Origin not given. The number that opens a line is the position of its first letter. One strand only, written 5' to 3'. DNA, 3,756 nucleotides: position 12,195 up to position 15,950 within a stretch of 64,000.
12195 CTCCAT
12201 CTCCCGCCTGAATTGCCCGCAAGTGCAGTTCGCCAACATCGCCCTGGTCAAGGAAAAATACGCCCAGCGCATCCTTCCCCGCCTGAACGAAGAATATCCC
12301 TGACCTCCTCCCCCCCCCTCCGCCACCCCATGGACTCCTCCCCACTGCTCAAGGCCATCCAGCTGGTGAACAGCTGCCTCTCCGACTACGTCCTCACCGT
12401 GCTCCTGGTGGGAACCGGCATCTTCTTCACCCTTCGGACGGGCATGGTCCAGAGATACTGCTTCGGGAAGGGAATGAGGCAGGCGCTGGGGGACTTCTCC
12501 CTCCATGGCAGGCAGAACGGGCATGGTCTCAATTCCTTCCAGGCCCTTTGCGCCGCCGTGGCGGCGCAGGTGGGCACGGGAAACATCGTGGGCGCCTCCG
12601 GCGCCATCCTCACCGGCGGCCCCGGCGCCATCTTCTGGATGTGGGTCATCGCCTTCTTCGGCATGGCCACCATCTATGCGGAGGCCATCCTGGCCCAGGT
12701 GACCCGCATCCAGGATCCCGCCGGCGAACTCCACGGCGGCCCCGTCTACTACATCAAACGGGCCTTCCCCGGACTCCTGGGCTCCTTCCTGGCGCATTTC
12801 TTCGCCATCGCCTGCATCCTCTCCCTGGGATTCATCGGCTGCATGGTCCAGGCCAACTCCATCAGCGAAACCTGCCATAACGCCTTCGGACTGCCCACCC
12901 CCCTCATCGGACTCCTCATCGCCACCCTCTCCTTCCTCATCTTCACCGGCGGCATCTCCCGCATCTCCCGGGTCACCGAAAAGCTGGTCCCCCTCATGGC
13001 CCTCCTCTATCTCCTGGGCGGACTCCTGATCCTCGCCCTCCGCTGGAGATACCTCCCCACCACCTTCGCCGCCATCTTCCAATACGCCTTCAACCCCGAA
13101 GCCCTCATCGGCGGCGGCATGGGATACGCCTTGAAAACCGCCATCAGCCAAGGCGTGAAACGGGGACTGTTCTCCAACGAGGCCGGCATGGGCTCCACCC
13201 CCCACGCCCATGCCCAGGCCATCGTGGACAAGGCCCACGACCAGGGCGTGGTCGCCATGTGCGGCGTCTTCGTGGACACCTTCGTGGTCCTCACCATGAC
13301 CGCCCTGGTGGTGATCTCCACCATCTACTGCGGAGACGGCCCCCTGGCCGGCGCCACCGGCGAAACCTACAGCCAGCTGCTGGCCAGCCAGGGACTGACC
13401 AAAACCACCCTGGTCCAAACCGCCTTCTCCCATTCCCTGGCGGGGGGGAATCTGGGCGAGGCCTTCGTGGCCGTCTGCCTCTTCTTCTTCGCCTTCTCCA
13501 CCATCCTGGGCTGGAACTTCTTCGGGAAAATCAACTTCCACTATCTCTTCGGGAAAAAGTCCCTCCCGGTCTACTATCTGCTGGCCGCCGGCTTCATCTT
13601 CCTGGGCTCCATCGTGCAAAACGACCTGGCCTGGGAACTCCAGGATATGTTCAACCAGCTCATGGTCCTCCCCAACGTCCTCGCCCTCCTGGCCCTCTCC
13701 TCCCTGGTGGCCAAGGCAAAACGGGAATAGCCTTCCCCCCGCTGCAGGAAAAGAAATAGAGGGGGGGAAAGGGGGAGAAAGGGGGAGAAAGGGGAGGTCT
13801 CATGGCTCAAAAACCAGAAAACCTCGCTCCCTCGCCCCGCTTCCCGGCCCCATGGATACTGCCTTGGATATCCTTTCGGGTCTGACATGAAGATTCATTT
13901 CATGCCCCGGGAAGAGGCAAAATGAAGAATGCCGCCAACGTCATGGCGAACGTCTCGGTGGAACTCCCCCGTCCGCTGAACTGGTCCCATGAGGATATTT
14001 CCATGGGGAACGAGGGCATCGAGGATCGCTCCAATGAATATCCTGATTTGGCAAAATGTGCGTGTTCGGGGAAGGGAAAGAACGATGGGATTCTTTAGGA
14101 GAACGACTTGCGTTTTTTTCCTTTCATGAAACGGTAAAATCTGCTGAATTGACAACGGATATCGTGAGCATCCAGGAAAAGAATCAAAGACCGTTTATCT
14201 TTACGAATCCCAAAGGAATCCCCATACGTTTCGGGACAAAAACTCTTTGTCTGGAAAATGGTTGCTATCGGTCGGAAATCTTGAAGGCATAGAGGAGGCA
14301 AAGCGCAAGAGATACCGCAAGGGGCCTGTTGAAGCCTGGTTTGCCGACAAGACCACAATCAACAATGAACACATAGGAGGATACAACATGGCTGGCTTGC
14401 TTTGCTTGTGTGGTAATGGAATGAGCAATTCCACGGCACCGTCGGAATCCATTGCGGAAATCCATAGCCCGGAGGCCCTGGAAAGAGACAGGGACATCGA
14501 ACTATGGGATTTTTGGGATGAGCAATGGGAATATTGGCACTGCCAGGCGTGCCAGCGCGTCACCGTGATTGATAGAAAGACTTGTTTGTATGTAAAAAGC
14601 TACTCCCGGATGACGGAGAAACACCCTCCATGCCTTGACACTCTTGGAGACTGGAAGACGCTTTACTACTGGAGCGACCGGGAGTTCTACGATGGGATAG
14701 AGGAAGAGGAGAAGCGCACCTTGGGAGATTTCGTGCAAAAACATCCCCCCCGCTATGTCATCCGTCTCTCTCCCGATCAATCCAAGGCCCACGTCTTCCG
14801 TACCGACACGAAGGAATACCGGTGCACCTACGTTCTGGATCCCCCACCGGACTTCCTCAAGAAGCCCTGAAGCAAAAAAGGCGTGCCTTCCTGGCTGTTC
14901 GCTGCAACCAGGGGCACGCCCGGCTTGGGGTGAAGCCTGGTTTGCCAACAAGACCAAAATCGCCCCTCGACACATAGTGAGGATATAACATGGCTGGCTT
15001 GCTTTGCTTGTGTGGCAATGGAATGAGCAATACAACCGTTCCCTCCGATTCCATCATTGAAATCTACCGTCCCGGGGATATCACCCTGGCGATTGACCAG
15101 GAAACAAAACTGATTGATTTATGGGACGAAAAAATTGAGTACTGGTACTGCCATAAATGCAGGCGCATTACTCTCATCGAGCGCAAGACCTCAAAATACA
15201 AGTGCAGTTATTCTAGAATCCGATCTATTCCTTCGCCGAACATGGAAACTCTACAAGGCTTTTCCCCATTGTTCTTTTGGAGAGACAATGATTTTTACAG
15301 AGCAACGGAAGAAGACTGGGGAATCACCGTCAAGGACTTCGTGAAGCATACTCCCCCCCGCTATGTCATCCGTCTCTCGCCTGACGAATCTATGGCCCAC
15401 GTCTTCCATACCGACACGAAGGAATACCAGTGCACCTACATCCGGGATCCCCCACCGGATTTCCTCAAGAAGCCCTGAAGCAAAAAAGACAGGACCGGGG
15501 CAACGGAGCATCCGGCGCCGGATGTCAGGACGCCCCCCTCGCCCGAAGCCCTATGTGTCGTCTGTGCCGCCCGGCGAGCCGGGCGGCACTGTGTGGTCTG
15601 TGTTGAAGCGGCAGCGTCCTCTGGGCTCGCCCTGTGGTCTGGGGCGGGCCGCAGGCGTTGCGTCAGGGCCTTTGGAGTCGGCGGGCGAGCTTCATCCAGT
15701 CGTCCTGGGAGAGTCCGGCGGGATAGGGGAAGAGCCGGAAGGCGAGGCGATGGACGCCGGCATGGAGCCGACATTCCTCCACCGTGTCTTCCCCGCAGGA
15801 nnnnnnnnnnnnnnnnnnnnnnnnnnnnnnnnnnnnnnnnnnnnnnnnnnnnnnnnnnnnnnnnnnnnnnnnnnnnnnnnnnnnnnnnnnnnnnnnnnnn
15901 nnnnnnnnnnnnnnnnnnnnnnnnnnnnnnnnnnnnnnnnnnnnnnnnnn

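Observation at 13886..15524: Low-G+C islet carrying an uncharacterised tandem gene pair: best candidate for an undescribed accessory module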

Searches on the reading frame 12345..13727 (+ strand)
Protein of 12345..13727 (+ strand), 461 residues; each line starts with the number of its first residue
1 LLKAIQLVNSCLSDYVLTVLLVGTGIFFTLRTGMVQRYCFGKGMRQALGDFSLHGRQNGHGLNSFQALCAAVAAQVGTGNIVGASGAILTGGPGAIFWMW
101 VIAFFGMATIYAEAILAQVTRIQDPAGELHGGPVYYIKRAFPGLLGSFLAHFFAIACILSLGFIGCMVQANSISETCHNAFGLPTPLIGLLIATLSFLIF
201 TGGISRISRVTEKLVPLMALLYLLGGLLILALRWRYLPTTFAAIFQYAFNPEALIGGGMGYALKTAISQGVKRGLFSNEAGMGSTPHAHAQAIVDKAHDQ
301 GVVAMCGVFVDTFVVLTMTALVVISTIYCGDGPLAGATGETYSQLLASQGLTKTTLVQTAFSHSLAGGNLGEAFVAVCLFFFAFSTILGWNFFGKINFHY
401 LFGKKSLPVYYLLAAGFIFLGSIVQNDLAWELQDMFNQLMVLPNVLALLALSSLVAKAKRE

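Call 113: search_protein_families(library=pfam, proteins=[window:12345-13727:+], max_evalue=0.001)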
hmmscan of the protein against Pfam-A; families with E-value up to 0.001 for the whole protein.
window:12345-13727:+ (461 aa): 1 family
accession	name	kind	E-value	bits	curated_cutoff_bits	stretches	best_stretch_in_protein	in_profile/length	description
PF01235.23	Na_Ala_symp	-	9.8e-123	410.7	24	1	57-459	8-376/392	Sodium:alanine symporter family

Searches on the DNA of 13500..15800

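Call 75: search_rna_families(source=window, start=13500, end=15800, threshold=evalue, max_evalue=1)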
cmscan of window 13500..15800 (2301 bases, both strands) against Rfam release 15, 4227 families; matches with E-value up to 1: 2.
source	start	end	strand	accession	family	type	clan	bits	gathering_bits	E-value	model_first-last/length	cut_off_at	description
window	13769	13852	-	RF00879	mir-615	Gene; miRNA;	-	27.7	90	0.085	1-85/85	no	mir-615 microRNA precursor family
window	13733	13829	+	RF00461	IRES_VEGF_A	Cis-reg; IRES;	-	20.7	160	0.063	1-308/308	no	Vascular endothelial growth factor (VEGF) IRES A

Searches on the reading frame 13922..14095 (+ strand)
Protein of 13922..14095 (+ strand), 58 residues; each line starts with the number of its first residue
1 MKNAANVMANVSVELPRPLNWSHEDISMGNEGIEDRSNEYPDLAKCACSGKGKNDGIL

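Call 8: search_protein_families(library=pfam, proteins=[window:13922-14095:+], max_evalue=1)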
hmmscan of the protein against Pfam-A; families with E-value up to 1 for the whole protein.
window:13922-14095:+ (58 aa): 0 families

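Call 9: search_protein_families(library=ncbifam, proteins=[window:13922-14095:+], max_evalue=1)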
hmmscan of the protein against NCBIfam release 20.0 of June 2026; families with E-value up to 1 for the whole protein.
window:13922-14095:+ (58 aa): 0 families

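Call 106: list_cluster_members(proteins=[window:13922-14095:+, window:14990-15475:+, window:14388-14867:+])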
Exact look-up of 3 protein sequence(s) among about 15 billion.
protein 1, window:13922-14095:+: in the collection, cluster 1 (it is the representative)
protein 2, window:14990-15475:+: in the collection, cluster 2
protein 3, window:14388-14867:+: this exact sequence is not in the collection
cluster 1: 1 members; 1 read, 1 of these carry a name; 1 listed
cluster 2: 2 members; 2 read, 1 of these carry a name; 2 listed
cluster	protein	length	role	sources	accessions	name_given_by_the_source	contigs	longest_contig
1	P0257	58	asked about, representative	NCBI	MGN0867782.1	MAG: hypothetical protein ACI4SG_08935 [Oligosphaeraceae bacterium]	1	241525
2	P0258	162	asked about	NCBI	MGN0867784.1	MAG: hypothetical protein ACI4SG_08945 [Oligosphaeraceae bacterium]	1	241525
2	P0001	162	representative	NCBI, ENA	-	-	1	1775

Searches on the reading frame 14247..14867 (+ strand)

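Call 8: search_protein_families(library=pfam, proteins=[window:14247-14867:+], max_evalue=1)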
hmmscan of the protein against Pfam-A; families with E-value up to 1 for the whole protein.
window:14247-14867:+ (207 aa): 1 family
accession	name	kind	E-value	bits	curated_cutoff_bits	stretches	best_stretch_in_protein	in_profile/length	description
PF06086.17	Pox_A30L_A26L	-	0.03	14.5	23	1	88-151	32-95/220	Orthopoxvirus A26L/A30L protein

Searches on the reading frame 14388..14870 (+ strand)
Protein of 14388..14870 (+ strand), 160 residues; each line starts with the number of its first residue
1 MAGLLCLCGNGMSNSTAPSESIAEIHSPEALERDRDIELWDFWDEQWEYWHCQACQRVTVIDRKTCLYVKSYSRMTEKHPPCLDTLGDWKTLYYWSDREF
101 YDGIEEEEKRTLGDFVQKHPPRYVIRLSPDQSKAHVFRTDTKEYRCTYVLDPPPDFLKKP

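Call 8: search_protein_families(library=pfam, proteins=[window:14388-14867:+], max_evalue=1)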
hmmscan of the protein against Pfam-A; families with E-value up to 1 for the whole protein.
window:14388-14867:+ (160 aa): 1 family
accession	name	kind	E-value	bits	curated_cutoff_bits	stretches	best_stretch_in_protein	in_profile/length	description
PF06086.17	Pox_A30L_A26L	-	0.018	15.2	23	1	41-104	32-95/220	Orthopoxvirus A26L/A30L protein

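Call 9: search_protein_families(library=ncbifam, proteins=[window:14388-14867:+], max_evalue=1)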
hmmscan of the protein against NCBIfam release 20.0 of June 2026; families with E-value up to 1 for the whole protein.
window:14388-14867:+ (160 aa): 0 families

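Call 19: search_protein_families(library=padloc, proteins=[window:14388-14867:+], max_evalue=1)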
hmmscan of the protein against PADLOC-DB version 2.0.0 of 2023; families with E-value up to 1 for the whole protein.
window:14388-14867:+ (160 aa): 0 families

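Call 33: search_protein_families(library=phrogs, proteins=[window:14388-14867:+], max_evalue=0.1)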
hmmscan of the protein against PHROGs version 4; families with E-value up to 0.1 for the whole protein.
window:14388-14867:+ (160 aa): 0 families

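Call 56: find_encoding_contigs(protein=window:14388-14870:+, flank=5000, max_places=6)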
Protein window:14388-14870:+ (160 aa): no gene with exactly this product is on record in the collection.
